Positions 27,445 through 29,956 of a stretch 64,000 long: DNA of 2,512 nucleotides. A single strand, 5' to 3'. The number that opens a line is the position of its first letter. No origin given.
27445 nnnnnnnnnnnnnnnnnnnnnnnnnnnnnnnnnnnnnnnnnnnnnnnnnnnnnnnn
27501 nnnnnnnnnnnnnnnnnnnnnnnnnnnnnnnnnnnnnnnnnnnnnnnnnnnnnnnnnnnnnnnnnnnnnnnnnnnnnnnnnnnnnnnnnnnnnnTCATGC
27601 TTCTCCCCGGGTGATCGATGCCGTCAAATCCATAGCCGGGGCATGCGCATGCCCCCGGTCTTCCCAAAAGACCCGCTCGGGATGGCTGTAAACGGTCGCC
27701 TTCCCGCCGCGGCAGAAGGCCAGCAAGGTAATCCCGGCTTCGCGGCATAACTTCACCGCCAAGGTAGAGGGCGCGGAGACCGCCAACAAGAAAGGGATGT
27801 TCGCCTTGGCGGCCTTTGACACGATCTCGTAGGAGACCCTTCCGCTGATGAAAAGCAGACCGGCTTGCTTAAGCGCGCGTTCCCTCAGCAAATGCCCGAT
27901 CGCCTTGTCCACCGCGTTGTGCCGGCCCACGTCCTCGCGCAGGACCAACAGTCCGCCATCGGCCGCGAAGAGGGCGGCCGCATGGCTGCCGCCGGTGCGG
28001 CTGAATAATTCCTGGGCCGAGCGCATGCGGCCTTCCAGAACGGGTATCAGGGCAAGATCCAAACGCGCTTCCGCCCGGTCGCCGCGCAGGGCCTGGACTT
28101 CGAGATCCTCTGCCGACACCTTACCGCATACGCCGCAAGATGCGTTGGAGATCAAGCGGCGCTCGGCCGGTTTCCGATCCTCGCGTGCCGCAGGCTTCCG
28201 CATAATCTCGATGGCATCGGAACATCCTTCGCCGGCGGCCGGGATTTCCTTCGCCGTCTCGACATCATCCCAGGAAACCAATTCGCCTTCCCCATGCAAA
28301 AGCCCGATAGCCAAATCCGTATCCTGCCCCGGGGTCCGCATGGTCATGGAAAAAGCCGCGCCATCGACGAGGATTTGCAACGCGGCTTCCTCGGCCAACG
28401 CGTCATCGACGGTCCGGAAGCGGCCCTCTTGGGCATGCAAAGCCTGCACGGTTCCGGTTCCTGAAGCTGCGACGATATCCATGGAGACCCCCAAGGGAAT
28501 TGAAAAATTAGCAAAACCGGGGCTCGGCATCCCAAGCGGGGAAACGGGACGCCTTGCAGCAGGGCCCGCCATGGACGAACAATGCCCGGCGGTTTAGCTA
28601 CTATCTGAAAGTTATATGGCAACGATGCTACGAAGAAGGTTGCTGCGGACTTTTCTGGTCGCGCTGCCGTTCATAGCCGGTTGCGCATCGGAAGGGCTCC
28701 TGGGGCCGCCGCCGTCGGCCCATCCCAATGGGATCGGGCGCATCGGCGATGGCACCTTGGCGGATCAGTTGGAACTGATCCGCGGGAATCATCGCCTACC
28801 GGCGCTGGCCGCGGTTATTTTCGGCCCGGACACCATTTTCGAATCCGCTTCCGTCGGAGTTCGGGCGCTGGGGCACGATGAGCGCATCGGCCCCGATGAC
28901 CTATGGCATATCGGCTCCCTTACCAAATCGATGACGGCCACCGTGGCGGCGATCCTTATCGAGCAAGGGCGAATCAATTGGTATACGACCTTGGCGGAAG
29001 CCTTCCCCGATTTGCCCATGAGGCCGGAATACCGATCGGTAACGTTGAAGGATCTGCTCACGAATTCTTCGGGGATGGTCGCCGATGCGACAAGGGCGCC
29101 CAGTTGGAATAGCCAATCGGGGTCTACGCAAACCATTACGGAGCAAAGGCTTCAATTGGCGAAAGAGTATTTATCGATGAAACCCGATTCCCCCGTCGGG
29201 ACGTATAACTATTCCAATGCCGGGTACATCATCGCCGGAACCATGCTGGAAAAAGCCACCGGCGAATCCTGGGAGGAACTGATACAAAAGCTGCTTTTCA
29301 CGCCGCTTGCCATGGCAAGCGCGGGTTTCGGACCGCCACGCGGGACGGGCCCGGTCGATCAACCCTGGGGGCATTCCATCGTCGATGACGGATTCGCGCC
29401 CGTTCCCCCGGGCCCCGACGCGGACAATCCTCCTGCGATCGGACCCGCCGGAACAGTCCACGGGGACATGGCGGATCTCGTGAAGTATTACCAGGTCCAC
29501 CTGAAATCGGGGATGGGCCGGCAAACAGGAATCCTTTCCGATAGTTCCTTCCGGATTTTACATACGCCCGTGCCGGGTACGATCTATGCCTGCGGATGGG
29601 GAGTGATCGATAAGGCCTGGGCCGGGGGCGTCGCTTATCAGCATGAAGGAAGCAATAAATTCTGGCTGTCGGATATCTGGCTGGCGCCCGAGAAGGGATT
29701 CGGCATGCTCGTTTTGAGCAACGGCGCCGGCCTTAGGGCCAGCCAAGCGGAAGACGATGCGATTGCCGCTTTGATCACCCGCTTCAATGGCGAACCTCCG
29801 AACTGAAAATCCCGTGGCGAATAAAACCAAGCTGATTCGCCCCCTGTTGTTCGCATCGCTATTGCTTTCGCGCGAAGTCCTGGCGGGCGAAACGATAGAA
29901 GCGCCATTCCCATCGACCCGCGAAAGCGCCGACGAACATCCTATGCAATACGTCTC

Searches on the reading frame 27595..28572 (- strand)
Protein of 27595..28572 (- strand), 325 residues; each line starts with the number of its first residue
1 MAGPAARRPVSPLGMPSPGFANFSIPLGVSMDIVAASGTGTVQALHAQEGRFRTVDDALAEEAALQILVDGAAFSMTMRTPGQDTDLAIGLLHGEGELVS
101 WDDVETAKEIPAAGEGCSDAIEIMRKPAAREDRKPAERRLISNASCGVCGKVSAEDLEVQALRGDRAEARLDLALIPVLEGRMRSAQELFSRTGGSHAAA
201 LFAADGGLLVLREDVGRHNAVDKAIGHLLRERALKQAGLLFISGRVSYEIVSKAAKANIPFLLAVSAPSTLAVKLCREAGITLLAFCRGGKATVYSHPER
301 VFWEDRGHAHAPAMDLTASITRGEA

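Call 56: search_protein_families(library=pfam, proteins=[window:27595-28572:-], max_evalue=0.0001)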
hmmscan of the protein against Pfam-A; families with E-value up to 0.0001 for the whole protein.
window:27595-28572:- (325 aa): 1 family
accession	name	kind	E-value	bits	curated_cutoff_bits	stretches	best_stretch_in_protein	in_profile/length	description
PF02634.21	FdhD-NarQ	-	1.7e-62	211.7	27.2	1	60-301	1-236/237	FdhD/NarQ family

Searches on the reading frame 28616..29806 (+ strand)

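Call 56: search_protein_families(library=pfam, proteins=[window:28616-29806:+], max_evalue=0.0001)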
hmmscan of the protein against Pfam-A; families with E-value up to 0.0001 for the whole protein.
window:28616-29806:+ (396 aa): 1 family
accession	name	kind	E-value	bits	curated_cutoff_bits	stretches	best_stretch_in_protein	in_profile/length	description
PF00144.29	Beta-lactamase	-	3.9e-45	154.9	27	1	57-385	10-325/329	Beta-lactamase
